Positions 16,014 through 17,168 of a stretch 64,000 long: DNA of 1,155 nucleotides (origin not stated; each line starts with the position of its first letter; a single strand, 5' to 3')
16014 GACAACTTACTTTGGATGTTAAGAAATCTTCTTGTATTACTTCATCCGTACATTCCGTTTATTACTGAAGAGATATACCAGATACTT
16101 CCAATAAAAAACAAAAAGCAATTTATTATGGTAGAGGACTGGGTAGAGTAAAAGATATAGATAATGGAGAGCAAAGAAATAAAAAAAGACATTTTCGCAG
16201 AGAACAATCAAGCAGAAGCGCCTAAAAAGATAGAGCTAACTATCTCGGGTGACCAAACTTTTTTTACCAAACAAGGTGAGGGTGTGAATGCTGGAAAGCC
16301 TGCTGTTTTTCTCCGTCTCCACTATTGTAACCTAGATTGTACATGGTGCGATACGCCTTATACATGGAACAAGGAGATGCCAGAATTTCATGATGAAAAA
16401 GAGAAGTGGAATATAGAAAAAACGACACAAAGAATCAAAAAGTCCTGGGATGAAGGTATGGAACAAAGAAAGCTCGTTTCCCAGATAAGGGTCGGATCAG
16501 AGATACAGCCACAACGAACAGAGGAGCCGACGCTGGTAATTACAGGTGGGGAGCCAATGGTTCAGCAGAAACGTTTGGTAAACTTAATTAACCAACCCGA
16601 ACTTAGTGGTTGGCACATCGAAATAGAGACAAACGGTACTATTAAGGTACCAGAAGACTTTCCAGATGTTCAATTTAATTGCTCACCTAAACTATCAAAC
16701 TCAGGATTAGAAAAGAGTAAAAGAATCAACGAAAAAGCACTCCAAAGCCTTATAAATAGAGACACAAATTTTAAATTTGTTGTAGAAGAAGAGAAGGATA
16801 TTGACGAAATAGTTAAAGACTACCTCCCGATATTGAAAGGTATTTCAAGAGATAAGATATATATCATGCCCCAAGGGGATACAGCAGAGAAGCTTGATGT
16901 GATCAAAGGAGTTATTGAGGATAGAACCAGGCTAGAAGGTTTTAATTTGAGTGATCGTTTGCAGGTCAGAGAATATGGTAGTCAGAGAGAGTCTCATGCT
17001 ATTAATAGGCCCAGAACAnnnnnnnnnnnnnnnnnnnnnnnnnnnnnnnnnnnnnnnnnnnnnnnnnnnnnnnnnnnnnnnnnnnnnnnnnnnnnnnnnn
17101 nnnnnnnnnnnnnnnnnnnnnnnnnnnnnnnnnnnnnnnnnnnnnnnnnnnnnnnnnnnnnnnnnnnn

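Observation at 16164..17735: Single-ORF fusion of a QueE-like radical-SAM domain to a class I SAM methyltransferase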

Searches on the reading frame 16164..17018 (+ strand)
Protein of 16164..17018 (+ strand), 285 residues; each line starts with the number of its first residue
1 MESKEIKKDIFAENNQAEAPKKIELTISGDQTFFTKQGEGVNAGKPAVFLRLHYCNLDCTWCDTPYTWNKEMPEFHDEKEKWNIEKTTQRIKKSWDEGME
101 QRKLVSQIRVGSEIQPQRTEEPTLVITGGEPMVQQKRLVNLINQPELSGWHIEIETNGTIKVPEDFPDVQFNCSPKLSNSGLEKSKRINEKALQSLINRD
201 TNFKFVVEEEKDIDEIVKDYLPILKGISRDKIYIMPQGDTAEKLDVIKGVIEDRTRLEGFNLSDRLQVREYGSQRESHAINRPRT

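Call 22: search_solved_structures(query=window:16164-17018:+, max_evalue=0.01, show_alignments=4)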
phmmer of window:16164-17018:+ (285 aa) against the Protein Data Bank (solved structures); distinct sequences matched with E-value up to 0.01: 3.
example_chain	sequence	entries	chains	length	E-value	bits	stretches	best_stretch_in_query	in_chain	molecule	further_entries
6nhl_A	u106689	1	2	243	3.4e-15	59.3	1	31-185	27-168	7-carboxy-7-deazaguanine synthase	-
4njg_A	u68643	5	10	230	4.1e-10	42.7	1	19-57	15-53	7-carboxy-7-deazaguanine synthase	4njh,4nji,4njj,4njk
5tgs_A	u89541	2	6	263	2.7e-05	26.8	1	35-70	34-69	7-carboxy-7-deazaguanine synthase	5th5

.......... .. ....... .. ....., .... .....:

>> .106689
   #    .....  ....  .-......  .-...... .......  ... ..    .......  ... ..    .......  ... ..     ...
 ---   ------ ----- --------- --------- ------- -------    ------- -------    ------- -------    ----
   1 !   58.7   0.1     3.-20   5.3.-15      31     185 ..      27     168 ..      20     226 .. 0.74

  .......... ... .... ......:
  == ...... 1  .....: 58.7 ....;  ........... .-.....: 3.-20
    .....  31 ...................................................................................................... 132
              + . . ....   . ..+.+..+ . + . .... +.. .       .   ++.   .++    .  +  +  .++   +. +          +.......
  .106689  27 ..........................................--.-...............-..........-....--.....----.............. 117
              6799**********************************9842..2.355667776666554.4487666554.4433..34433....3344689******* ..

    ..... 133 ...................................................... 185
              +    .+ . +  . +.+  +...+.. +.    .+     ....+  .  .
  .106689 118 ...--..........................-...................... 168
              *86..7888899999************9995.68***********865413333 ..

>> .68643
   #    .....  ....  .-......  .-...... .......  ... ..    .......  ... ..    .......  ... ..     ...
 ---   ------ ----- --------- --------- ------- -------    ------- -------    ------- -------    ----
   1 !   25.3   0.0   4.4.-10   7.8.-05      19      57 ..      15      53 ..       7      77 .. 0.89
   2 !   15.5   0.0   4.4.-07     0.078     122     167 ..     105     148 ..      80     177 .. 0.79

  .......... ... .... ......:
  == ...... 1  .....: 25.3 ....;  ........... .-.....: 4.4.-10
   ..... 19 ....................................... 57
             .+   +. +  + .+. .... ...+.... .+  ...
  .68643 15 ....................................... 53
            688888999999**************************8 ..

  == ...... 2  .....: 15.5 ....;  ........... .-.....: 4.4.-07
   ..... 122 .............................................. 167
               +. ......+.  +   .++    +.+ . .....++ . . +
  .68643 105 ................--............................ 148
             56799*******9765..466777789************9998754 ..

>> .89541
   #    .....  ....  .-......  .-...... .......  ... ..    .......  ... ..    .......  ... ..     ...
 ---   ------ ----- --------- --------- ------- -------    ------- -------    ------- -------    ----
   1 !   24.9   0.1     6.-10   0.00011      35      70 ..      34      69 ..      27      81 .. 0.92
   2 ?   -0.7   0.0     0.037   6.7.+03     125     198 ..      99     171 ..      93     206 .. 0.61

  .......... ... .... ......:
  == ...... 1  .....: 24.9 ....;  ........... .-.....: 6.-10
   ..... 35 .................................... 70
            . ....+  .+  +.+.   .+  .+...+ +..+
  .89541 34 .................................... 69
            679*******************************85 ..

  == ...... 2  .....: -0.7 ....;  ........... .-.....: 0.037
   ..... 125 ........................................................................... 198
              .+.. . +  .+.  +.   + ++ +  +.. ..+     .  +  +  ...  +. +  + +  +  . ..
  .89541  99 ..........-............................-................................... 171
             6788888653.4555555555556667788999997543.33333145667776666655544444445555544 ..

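Call 60: predict_structure(alignment_id=A3)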
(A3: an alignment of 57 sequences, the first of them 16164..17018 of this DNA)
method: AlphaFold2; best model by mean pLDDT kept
length: 285 residues; sequences in the alignment: 57
mean_pLDDT: 89.2   pTM: 0.87
mean pLDDT of the five models: 89.2, 88.8, 88.2, 87.8, 86.8
residues with pLDDT >= 90: 212; 70-90: 31; 50-70: 34; < 50: 8
segments of 3 or more residues with pLDDT < 50: 1-3, 16-18
pLDDT, mean of each block of 10 residues (from residue 1): 52 55 88 92 95 95 88 91 97 95 81 64 95 97 97 98 98 98 97 97 98 98 97 96 97 98 93 70 50
secondary structure, 60 per line:
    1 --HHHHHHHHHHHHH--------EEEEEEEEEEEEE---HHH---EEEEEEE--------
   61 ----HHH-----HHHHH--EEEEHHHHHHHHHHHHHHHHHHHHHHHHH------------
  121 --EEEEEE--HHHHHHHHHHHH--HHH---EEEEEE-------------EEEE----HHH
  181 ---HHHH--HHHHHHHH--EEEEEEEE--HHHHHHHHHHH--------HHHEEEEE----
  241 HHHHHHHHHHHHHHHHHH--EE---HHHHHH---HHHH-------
elements in order: H3-15 E24-36 E46-52 H73-77 E80-83 H84-108 E123-128 H131-142 E151-156 E170-173 H184-187 H190-197 E200-207 H210-220 E232-236 H241-258 H266-271 H275-278

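Call 64: fold_search(model_id=the predicted structure, library=pdb)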
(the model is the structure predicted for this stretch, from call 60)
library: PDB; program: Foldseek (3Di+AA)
matches with E <= 10: 504; with E <= 0.001: 13
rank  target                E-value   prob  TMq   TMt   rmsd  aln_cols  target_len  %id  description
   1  6nhl_A                1.2e-10  1.00  0.54  0.67   7.0       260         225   23  Crystal structure of QueE from Escherichia coli (released 2019-01-16)
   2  6nhl_B                1.2e-10  1.00  0.54  0.67   7.1       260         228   23  Crystal structure of QueE from Escherichia coli (released 2019-01-16)
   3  5th5_A                2.3e-10  1.00  0.59  0.68   5.9       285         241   18  Crystal Structure of QueE from Bacillus subtilis with 6-carboxypterin-5'-deoxyadenosyl ester bound (released 2017-01-18)
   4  5tgs_B                2.4e-09  1.00  0.60  0.73   3.6       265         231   18  Crystal Structure of QueE from Bacillus subtilis with methionine bound (released 2017-01-18)
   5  4njg_A                3.2e-08  1.00  0.50  0.66   5.3       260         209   23  Crystal Structure of QueE from Burkholderia multivorans in complex with AdoMet and 6-carboxypterin (released 2013-12-25)
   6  5tgs_A                4.9e-08  1.00  0.60  0.73   5.0       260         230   19  Crystal Structure of QueE from Bacillus subtilis with methionine bound (released 2017-01-18)
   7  3cb8_A                2.6e-06  1.00  0.47  0.54   9.7       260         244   13  4Fe-4S-Pyruvate formate-lyase activating enzyme in complex with AdoMet and a peptide substrate (released 2008-10-28)
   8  3c8f                  5.4e-06  1.00  0.52  0.59   6.0       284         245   14  4Fe-4S-Pyruvate formate-lyase Activating Enzyme with partially disordered AdoMet (released 2008-10-28)
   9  8fo0                  3.9e-05  1.00  0.49  0.56   6.8       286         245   12  The structure of a crystallizable variant of E. coli pyruvate formate-lyase activating enzyme bound to a partially cleav (released 2023-05-24)
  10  5v1q_B                4.4e-04  1.00  0.40  0.28   7.4       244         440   14  Crystal structure of Streptococcus suis SuiB (released 2017-08-30)
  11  8hzv_D                5.3e-04  0.99  0.33  0.22   7.9       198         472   13  The crystal structure of a Radical SAM Enzyme DesII (released 2024-07-10)
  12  8hzv_B                6.8e-04  1.00  0.34  0.23   6.6       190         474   14  The crystal structure of a Radical SAM Enzyme DesII (released 2024-07-10)
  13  5v1q_A                9.8e-04  1.00  0.41  0.29   7.4       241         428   14  Crystal structure of Streptococcus suis SuiB (released 2017-08-30)
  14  5v1t_A                1.3e-03  1.00  0.43  0.30   6.9       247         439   12  Crystal structure of Streptococcus suis SuiB bound to precursor peptide SuiA (released 2017-08-30)
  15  5v1s_A                1.6e-03  1.00  0.41  0.29   7.2       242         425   13  Crystal structure of Streptococcus suis SuiB bound to S-adenosylmethionine (released 2017-08-30)
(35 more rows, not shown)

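Call 68: find_related_loci(query=A3, collection=viral_contigs, flank=6000)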
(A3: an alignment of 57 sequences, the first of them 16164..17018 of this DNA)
Query A3 (285 aa) in viral_contigs; peptide patterns used: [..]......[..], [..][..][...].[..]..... (x = any residue, [..] = any of these).
600 stretches matched a pattern (row limit reached: there are more); 564 encode a relative of the query (tblastn E <= 1e-3); the best 80 are kept; 80 distinct loci.
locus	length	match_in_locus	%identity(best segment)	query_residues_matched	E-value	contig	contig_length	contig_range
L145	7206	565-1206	36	35-275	9e-39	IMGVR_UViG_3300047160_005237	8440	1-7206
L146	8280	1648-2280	37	35-275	1e-38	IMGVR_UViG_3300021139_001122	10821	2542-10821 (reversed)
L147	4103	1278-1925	37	35-275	2e-37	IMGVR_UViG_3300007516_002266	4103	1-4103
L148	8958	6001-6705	36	21-268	1e-36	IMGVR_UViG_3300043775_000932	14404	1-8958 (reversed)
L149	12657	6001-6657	33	35-275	1e-36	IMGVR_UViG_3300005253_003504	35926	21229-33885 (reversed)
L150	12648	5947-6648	37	35-275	5e-36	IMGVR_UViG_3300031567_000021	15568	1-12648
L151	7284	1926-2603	34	31-268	6e-36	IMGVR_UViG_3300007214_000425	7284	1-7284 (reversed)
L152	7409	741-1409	30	25-275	2e-34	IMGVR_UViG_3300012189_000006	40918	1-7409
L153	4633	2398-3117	34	14-268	2e-34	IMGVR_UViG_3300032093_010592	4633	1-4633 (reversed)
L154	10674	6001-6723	33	19-275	2e-32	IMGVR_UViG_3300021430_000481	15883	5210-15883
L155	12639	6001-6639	35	31-275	9e-33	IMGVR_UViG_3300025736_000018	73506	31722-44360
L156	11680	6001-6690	34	27-268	2e-32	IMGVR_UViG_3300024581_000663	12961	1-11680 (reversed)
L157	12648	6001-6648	33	35-272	2e-32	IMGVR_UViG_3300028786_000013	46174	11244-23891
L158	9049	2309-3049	33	11-268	5e-32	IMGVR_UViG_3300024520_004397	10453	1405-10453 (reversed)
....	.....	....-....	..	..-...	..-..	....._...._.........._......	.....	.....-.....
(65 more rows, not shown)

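Call 78: search_protein_families(library=ncbifam, proteins=[window:16164-16994:+], max_evalue=1e-8)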
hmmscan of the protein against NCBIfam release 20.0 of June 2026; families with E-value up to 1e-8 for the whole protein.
window:16164-16994:+ (277 aa): 5 families
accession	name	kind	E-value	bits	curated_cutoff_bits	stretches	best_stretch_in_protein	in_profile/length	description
TIGR03963.1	rSAM_QueE_Clost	equivalog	6.4e-25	88.1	260.1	2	32-73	6-47/219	putative 7-carboxy-7-deazaguanine synthase QueE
TIGR04322.1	rSAM_QueE_Ecoli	equivalog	1.5e-24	86.7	200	1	34-236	2-182/215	7-carboxy-7-deazaguanine synthase QueE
TIGR04349.1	rSAM_QueE_gams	hypoth_equivalog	3e-17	63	300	0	32-69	6-43/210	7-carboxy-7-deazaguanine synthase QueE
TIGR04508.1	queE_Cx14CxxC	equivalog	3.8e-15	56.3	240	1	31-168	5-127/208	7-carboxy-7-deazaguanine synthase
TIGR03365.1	Bsubt_queE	equivalog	5e-15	55.7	206.1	0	35-90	12-64/238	7-carboxy-7-deazaguanine synthase QueE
